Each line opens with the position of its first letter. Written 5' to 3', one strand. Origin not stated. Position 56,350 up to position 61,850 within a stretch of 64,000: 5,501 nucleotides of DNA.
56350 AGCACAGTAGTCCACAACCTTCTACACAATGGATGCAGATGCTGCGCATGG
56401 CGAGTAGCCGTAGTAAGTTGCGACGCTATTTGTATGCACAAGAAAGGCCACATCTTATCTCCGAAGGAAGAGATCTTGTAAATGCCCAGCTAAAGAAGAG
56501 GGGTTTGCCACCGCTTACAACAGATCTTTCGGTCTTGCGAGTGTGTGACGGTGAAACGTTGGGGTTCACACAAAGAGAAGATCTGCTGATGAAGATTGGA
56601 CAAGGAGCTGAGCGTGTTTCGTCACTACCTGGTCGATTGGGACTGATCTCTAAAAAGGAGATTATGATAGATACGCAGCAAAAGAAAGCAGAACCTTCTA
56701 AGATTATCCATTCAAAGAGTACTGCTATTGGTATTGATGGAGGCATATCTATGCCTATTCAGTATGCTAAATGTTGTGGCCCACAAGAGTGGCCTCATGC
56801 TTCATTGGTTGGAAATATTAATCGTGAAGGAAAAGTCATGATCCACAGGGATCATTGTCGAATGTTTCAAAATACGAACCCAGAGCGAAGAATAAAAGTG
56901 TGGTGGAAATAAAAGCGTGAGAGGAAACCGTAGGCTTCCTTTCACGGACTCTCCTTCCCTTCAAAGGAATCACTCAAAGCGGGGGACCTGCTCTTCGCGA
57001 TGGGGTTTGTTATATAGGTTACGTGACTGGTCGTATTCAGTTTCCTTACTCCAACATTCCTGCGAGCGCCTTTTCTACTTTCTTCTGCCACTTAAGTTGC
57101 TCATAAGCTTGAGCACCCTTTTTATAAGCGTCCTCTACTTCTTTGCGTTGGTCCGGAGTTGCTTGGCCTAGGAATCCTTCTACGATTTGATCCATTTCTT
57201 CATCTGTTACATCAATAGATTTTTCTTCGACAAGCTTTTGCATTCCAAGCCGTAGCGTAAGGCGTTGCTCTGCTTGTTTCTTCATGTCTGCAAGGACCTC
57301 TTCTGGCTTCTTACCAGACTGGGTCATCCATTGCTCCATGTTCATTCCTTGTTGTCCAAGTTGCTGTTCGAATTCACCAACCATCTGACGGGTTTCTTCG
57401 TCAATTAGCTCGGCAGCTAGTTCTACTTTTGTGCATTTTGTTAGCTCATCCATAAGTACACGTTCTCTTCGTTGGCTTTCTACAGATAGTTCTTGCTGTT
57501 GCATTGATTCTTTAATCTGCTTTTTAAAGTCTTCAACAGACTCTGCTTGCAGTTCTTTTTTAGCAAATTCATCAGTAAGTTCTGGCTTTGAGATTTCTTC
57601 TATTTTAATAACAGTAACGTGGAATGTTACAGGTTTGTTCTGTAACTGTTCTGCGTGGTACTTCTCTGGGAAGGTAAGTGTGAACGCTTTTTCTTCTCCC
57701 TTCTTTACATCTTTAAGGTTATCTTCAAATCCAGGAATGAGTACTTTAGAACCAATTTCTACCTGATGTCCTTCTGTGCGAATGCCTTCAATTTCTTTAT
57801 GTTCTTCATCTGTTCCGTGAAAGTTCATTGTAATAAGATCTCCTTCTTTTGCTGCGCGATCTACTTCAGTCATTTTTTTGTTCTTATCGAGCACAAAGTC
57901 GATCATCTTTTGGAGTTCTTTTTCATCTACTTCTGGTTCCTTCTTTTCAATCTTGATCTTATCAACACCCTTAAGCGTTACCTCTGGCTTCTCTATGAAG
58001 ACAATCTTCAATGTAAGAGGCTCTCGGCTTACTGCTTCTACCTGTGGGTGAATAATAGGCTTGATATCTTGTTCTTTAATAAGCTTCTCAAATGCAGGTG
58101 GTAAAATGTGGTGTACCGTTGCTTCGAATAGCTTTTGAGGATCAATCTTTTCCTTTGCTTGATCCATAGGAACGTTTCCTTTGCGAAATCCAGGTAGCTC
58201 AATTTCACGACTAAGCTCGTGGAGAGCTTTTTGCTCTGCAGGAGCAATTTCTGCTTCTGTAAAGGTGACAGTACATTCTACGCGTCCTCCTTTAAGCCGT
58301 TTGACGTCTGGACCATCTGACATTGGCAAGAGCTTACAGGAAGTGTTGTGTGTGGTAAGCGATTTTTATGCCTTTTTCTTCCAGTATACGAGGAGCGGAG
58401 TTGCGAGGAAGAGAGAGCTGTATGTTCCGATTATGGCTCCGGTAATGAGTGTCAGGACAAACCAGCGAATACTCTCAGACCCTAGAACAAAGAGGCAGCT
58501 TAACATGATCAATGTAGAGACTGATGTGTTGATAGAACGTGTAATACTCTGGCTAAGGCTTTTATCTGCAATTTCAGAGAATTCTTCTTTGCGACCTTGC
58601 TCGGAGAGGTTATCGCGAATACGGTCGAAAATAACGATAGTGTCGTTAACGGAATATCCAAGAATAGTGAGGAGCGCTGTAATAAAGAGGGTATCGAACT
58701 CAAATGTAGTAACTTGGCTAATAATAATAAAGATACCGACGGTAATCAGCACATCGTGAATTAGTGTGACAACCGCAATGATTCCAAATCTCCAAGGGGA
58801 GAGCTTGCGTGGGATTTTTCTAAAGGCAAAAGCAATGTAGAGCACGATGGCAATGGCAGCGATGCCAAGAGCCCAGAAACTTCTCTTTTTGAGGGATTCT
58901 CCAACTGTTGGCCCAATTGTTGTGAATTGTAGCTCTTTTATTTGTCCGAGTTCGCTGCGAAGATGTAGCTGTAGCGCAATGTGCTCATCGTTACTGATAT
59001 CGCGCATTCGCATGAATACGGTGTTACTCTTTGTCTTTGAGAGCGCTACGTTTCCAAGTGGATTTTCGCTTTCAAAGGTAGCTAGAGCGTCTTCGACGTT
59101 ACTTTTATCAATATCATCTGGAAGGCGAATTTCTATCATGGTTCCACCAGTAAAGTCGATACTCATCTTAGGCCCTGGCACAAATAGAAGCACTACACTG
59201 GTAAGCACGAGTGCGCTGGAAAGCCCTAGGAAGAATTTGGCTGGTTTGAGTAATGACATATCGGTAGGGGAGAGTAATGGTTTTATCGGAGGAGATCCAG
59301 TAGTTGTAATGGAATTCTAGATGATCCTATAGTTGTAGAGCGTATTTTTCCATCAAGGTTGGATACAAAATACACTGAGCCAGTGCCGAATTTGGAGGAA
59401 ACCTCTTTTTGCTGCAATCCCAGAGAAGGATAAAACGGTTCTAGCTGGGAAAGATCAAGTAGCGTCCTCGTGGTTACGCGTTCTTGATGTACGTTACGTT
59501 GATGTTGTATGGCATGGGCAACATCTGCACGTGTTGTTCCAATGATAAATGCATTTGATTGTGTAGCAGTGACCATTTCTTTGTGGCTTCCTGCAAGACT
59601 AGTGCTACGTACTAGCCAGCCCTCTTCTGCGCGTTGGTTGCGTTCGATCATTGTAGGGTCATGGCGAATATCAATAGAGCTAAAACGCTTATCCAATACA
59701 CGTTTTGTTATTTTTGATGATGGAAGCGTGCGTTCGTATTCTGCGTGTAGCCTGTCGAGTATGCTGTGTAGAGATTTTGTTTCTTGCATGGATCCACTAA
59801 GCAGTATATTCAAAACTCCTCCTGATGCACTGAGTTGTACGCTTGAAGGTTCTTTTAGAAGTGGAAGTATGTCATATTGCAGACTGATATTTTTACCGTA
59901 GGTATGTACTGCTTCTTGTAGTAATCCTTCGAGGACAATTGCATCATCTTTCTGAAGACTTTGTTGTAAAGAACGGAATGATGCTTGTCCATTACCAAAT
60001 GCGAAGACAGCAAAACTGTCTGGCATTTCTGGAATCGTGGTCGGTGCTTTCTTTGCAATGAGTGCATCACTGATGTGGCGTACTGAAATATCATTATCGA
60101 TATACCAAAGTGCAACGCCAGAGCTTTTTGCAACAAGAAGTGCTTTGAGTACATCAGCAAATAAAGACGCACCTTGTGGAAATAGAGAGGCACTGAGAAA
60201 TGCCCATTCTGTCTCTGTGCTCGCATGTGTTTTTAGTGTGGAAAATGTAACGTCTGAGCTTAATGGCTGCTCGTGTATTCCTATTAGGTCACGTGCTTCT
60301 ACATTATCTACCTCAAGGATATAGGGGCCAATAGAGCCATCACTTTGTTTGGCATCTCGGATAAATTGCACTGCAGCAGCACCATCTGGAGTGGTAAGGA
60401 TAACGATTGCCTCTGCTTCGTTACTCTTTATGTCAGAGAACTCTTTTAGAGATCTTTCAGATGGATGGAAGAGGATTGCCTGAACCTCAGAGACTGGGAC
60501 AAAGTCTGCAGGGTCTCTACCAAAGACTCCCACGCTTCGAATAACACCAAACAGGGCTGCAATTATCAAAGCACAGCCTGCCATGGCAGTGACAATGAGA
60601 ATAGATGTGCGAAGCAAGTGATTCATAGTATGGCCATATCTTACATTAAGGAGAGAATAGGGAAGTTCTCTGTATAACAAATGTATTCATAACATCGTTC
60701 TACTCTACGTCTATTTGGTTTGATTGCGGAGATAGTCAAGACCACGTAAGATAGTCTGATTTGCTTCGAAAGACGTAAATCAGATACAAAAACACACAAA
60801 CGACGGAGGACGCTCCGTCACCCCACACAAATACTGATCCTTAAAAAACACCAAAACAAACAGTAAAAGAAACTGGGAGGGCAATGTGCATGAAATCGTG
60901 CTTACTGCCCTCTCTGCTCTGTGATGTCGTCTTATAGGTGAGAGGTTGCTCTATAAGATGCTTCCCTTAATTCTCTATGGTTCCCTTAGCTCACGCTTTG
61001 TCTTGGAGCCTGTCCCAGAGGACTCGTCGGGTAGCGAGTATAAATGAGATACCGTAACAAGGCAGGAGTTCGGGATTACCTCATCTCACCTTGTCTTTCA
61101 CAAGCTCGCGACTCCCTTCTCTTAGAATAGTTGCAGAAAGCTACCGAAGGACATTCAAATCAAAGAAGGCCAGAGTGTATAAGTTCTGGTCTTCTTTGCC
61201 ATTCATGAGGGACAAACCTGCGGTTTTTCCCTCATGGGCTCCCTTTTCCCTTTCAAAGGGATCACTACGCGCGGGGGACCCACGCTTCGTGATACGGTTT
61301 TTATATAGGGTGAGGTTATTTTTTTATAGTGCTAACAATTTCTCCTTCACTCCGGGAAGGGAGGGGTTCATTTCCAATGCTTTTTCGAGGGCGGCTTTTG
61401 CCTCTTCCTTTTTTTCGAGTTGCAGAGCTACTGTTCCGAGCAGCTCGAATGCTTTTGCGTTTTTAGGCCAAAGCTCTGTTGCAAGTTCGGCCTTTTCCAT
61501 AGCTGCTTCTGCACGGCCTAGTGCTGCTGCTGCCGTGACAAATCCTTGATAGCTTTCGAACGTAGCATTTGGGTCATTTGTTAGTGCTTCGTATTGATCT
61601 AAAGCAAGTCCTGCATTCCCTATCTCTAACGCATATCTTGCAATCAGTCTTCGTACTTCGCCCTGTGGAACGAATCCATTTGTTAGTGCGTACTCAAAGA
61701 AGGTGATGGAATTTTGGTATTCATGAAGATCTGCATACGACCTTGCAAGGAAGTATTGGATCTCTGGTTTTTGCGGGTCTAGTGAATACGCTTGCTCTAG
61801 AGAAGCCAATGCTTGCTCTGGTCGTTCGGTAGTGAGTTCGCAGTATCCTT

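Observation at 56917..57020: A ~105-nt structured element occurs twice, each time just after the stop codon of a minus-strand gene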

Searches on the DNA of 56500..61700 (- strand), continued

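Call 74: search_with_rna_model(model_id=R2, sources=[window, L001, L013, L014, L015, L016, L017, L018, L019, L020, L021, L022, L023, L024, L025, L026, L027, L028, L029, L030, L031, L032, L033, L034, L035, L036, L037, L038, L039, L040, L041, L042, L043, L044, L045, L046, L047, L048, L050, L051, L052, L053, L054, L056, L059, L060, L061, L064, L066, L071, L073, L084, L090, L093, L094, L095], max_evalue=0.1)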
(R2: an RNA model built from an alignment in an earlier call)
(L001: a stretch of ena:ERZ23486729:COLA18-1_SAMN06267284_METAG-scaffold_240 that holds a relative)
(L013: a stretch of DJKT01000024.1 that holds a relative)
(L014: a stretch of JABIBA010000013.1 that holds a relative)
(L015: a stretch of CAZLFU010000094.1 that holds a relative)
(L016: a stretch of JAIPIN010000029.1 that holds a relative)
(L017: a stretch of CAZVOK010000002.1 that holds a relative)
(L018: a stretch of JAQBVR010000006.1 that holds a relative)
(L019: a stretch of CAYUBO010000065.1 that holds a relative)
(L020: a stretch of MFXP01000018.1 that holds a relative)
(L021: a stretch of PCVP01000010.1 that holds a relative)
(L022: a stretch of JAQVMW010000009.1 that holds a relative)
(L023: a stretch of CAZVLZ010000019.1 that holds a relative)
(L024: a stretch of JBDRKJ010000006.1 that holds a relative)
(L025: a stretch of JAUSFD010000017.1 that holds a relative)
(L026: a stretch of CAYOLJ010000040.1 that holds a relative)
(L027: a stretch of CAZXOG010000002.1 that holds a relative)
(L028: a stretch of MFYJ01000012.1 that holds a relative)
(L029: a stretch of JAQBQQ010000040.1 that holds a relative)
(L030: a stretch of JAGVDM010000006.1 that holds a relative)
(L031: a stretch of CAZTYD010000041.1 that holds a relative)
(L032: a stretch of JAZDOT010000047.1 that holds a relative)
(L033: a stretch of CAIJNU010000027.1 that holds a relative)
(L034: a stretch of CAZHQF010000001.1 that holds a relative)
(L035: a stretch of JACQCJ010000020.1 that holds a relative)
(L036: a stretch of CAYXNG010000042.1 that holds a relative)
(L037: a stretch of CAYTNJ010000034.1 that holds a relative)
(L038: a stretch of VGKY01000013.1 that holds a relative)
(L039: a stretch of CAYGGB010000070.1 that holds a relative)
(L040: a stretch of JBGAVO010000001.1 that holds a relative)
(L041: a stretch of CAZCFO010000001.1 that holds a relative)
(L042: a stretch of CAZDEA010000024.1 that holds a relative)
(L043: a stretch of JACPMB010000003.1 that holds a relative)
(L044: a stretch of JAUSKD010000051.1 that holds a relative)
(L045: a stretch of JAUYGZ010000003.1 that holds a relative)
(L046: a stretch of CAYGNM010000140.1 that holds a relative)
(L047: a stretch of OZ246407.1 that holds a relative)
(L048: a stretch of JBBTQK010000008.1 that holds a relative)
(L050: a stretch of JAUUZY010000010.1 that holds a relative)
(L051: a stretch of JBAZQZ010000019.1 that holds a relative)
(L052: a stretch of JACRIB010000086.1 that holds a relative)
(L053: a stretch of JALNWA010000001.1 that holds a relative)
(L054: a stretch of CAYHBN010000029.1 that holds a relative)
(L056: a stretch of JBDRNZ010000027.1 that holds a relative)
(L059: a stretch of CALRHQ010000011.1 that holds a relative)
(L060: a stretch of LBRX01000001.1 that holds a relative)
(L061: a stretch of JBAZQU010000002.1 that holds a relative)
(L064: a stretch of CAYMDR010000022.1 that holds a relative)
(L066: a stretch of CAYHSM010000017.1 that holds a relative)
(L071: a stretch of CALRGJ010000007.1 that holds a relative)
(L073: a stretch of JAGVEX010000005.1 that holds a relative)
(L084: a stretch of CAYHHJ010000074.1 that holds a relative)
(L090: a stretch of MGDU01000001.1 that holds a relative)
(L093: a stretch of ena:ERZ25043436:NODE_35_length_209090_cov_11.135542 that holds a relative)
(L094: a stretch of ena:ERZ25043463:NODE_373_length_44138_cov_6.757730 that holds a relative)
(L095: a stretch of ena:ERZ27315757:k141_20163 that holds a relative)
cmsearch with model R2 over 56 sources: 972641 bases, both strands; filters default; matches with E-value up to 0.1: 30.
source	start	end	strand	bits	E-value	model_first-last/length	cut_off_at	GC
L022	6654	6755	+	97.8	8.5e-22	1-100/100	no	0.55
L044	6710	6811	+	96.6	1.7e-21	1-100/100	no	0.59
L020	6579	6678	+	95.1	4.1e-21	1-100/100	no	0.52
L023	6706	6812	+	92.2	2.2e-20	1-100/100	no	0.58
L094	7445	7542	+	91.7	2.8e-20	1-100/100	no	0.57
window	61201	61301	-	88.2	2.3e-19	1-100/100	no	0.53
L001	7023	7123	+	88.2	2.3e-19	1-100/100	no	0.53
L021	690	788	+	87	4.5e-19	1-100/100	no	0.46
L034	16727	16825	-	86.7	5.3e-19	1-100/100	no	0.65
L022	823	973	+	86.3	6.6e-19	1-100/100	no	0.64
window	56913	57009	-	75.7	3.1e-16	1-100/100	no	0.55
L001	11315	11411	+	75.7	3.1e-16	1-100/100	no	0.55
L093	7004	7096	+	65.9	9.2e-14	1-100/100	no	0.47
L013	6389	6456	+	38.3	8.1e-07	1-100/100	no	0.49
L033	5114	5263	+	37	1.8e-06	1-100/100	no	0.55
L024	6781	6944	+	36.8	2e-06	1-100/100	no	0.59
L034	16682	16765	+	32.2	2.9e-05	1-100/100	no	0.56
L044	6773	6842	-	28.2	0.00029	1-100/100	no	0.49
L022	6720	6752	-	27.9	0.00034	65-97/100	no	0.55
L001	7085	7169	-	25.9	0.0011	1-100/100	no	0.46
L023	6774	6856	-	25.4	0.0014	1-100/100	no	0.42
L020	6640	6721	-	24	0.0033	1-100/100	no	0.45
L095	224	286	+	23.3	0.0048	1-100/100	no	0.4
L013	6418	6495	-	23.1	0.0056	1-100/100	no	0.44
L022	935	1055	-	20.3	0.029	1-100/100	no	0.58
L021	755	787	-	18.8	0.068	63-97/100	no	0.48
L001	11375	11436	-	18.3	0.088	1-100/100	no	0.44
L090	5545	5612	+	18.2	0.093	1-100/100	no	0.54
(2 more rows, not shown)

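Call 75: search_rna_families(source=L022, start=6600, end=7450, threshold=evalue, max_evalue=10)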
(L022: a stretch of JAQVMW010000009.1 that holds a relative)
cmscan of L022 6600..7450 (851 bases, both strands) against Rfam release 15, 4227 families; matches with E-value up to 10: 11.
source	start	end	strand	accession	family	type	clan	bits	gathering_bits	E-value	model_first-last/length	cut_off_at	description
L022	7036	7120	+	RF01306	sR52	Gene; snRNA; snoRNA; CD-box;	-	20.6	50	0.081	1-60/60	no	Small nucleolar RNA sR52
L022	6696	6794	-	RF02594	NsiR9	Gene; sRNA;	-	18.3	90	0.27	1-123/123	no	Nitrogen stress-induced RNA 9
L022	6721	6754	+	RF02796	Pab160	Gene; snRNA; snoRNA; HACA-box;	-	16.8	47.4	8.5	1-68/68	no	Pab160 RNA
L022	6750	6791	+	RF03672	MIR840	Gene; miRNA;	-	15.6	150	8.4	1-147/147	no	MIR840 microRNA precursor family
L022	6718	6753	+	RF04157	MIR9486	Gene; miRNA;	-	15.3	100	5.7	1-119/119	no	MIR9486 microRNA precursor family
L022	6861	6960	-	RF02916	atpB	Cis-reg;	-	14.4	37.4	1.3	1-128/128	no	atpB RNA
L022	7422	7450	+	RF01125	sR4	Gene; snRNA; snoRNA; CD-box;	-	14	50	2.1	1-29/56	3'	Small nucleolar RNA sR4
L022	6757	6807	-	RF00382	DnaX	Cis-reg; frameshift_element;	-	13.4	35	3.8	1-65/65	no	DnaX ribosomal frameshifting element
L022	6668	6729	-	RF02837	anti-hemB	Gene; sRNA;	-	12.8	49.5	5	1-81/81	no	Burkholderia RNA 7 (anti-hemB)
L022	6753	6787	+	RF00084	CsrC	Gene; sRNA;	CL00106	11.6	61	0.58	209-244/255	no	CsrC RNA family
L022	7185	7314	-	RF02193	TCL6_3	Gene; lncRNA;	-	11.4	40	8.5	1-139/139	no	T-cell leukemia/lymphoma 6 conserved region 3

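Call 76: search_rna_families(source=L020, start=6540, end=7320, threshold=evalue, max_evalue=10)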
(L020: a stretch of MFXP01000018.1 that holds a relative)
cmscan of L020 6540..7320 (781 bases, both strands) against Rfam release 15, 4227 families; matches with E-value up to 10: 12.
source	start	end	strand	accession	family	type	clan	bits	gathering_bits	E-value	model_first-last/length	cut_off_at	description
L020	7029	7077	+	RF03908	MIR6459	Gene; miRNA;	-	22.4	100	0.032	1-87/87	no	MIR6459 microRNA precursor family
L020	7030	7076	-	RF03818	MIR7994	Gene; miRNA;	-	21.3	100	0.23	19-70/90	no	MIR7994 microRNA precursor family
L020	7028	7078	+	RF03818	MIR7994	Gene; miRNA;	-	21.3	100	0.23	17-72/90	no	MIR7994 microRNA precursor family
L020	6681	6751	-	RF00506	Thr_leader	Cis-reg; leader;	-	21.2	55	0.19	1-118/118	no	Threonine operon leader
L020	6624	6707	+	RF02236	asX2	Gene; sRNA;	-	20.6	70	0.17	1-87/87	no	Xanthomonas sRNA asX2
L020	6627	6713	+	RF02397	sau-5971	Gene; sRNA;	-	20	90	0.62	1-96/96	no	Staphylococcus sRNA sau-5971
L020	6581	6736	-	RF01770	rimP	Cis-reg; leader;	-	18.9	47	2.3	1-102/102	no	Gammaprotebacteria rimP leader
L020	6643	6675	+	RF03623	mir-1252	Gene; miRNA;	-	17.9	70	4.8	1-65/65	no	mir-1252 microRNA precursor family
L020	7087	7216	+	RF01069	purD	Cis-reg;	-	15.3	41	5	1-125/125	no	purD RNA motif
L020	6644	6747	+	RF01758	sucA-II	Cis-reg;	-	14.6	70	0.72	1-217/217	no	sucA-II RNA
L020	6684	6762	-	RF01394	isrK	Gene; sRNA;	-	13.1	50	3.9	1-77/77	no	isrK Hfq binding RNA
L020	6784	6807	+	RF01124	sR36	Gene; snRNA; snoRNA; CD-box;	-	10.6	55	6.9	1-55/55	no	Small nucleolar RNA sR36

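Call 85: search_with_rna_model(model_id=R2, sources=[L098, L099, L100], max_evalue=1, show_alignments=5)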
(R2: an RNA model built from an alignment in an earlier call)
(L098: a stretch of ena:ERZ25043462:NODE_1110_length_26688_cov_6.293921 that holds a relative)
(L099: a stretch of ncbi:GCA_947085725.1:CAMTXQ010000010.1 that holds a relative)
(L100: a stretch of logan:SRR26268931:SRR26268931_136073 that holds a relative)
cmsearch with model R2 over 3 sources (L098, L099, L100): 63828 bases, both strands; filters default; matches with E-value up to 1: 4.
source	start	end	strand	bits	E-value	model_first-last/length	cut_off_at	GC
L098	7024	7122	+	85.1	8.8e-20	1-100/100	no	0.49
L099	7359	7454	+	70.8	3.5e-16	1-100/100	no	0.51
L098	137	240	+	42.5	4.8e-09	1-100/100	no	0.51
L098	7084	7162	-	30.6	4.7e-06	1-100/100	no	0.42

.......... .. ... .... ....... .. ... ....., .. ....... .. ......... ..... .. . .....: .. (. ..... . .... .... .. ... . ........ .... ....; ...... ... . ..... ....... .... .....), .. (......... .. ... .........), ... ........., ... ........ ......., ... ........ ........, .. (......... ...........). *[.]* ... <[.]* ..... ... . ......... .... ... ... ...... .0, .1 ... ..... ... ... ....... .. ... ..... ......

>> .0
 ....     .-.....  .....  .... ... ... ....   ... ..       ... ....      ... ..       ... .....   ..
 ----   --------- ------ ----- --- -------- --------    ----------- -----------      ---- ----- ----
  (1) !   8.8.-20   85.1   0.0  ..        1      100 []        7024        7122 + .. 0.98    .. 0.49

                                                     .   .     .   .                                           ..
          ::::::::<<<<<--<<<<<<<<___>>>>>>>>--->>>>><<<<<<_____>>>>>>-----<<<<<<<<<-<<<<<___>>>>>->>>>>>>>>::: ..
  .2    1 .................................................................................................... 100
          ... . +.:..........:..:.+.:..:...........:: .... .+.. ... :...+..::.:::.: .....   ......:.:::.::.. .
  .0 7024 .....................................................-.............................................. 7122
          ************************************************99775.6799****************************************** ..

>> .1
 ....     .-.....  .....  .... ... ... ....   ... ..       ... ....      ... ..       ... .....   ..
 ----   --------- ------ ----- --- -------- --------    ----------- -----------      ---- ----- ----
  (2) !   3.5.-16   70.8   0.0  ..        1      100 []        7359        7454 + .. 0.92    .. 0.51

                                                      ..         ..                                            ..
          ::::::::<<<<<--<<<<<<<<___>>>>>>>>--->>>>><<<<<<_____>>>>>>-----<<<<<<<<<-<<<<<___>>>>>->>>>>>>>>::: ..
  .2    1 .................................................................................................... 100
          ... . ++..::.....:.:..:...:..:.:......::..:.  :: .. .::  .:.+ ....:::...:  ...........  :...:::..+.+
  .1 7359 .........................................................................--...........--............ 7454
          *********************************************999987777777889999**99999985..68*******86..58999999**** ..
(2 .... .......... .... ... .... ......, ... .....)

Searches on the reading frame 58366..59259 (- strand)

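Call 10: search_protein_families(library=pfam, proteins=[window:58366-59259:-])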
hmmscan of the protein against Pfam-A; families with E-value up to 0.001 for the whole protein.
window:58366-59259:- (297 aa): 2 families
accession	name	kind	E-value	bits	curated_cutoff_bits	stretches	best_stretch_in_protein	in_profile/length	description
PF02355.23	SecD_SecF_C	-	3.2e-56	190.2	20.5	1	106-296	12-189/189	Protein export membrane protein SecD/SecF, C-terminal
PF07549.19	Sec_GG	-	1.3e-06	28.2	20.3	1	23-45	1-23/28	SecD/SecF GG Motif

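Call 79: search_protein_families(library=ncbifam, proteins=[window:58366-59259:-], max_evalue=0.01)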
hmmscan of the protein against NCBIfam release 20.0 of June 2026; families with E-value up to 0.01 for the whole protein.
window:58366-59259:- (297 aa): 24 families
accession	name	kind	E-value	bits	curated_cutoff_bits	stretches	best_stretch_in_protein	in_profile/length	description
TIGR00966.2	transloc_SecF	equivalog_domain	4e-82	275.8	160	1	3-293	3-279/279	protein translocase subunit SecF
NF009583.0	PRK13024.1-3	subfamily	6e-73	246.1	721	1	2-296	458-736/755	protein translocase subunit SecDF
NF009585.0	PRK13024.1-5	equivalog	2.2e-61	208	1037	1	3-296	672-980/993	protein translocase subunit SecDF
NF009581.0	PRK13024.1-1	equivalog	3.1e-58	197.6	1058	1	4-296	452-732/752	protein translocase subunit SecDF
NF009584.0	PRK13024.1-4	equivalog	2.4e-53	181.6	1171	1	3-296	453-734/759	protein translocase subunit SecDF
NF011315.0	PRK14726.1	equivalog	6.9e-52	176.6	1249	1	12-296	558-830/855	protein translocase subunit SecDF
TIGR00916.1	2A0604s01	subfamily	2.5e-44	151.6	148.6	1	85-283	48-231/231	SecD/SecF family protein translocase subunit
NF009580.0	PRK13023.1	equivalog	9.3e-42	143.2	1153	1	11-294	480-751/775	protein translocase subunit SecDF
NF009582.0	PRK13024.1-2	equivalog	1.7e-34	119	723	1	21-292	549-823/859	protein translocase subunit SecDF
NF009540.0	PRK12911.1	equivalog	7.9e-25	86.4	1878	1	90-296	1191-1397/1403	bifunctional preprotein translocase subunit SecD/SecF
NF046001.1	SecDF_plasm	equivalog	2.9e-20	72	500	1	10-292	552-845/878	protein translocase subunit SecDF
TIGR01129.1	secD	equivalog_domain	4.5e-16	59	244.4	1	92-289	215-396/397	protein translocase subunit SecD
NF006354.0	PRK08578.1-2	equivalog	1.1e-14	54.6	353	1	18-259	29-238/296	preprotein translocase subunit SecF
NF009545.0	PRK12933.1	equivalog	1.3e-14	53.6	728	1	91-290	406-590/604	protein translocase subunit SecD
NF006353.0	PRK08578.1-1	subfamily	1.4e-14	54.2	282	1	13-253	11-232/281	preprotein translocase subunit SecF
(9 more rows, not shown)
